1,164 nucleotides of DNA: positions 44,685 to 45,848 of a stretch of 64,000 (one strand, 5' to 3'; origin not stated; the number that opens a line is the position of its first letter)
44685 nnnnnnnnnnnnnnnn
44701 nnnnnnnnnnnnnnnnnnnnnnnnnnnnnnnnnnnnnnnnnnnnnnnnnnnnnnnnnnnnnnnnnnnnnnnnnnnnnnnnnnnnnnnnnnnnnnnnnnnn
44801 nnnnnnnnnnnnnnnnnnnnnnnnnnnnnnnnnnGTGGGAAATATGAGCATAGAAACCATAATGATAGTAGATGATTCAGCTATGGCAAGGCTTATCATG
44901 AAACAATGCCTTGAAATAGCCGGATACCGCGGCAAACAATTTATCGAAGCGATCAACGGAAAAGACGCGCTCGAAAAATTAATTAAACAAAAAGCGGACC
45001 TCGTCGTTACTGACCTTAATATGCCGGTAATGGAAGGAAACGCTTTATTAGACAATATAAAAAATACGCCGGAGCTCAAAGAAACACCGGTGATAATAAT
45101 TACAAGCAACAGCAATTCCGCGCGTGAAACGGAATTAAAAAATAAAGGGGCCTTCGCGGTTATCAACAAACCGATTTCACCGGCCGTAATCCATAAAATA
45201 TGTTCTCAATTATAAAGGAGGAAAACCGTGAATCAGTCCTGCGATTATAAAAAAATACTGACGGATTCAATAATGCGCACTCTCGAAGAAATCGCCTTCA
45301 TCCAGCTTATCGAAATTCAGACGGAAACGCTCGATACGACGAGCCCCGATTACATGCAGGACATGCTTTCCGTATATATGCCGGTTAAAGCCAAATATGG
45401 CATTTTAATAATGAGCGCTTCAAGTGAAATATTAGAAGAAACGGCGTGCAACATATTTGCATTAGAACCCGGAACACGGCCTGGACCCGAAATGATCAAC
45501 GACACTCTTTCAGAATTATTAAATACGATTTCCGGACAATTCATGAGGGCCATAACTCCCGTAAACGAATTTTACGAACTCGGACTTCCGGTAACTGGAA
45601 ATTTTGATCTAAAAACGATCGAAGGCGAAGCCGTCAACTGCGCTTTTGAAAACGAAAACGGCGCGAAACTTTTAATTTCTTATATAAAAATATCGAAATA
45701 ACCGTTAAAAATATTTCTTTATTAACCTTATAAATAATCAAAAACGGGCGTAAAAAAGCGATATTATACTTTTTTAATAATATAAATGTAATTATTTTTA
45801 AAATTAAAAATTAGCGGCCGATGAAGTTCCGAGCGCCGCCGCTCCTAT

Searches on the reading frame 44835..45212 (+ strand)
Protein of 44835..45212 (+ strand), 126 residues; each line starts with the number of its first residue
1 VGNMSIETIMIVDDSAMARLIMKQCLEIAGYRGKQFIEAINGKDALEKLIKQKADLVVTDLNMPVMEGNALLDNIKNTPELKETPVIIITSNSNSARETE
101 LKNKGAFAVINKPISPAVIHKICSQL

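Call 29: search_protein_families(library=pfam, proteins=[window:44835-45212:+], max_evalue=0.001)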
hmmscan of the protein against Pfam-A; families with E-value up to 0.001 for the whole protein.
window:44835-45212:+ (126 aa): 1 family
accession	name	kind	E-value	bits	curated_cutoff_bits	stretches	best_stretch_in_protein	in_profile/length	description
PF00072.30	Response_reg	-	6.8e-24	84.6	30.2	1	9-122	1-109/111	Response regulator receiver domain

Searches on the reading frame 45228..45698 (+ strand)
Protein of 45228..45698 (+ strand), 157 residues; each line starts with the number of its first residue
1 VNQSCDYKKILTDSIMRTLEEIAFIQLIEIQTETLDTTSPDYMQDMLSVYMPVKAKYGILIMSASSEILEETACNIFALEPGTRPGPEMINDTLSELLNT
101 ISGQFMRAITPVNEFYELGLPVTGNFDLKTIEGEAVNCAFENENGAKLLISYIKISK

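Call 29: search_protein_families(library=pfam, proteins=[window:45228-45698:+], max_evalue=0.001)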
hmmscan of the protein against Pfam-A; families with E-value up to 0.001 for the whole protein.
window:45228-45698:+ (157 aa): 1 family
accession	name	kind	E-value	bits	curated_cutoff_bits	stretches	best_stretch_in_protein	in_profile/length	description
PF13690.11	CheX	-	2.6e-05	24.6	27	1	58-123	13-72/94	Chemotaxis phosphatase CheX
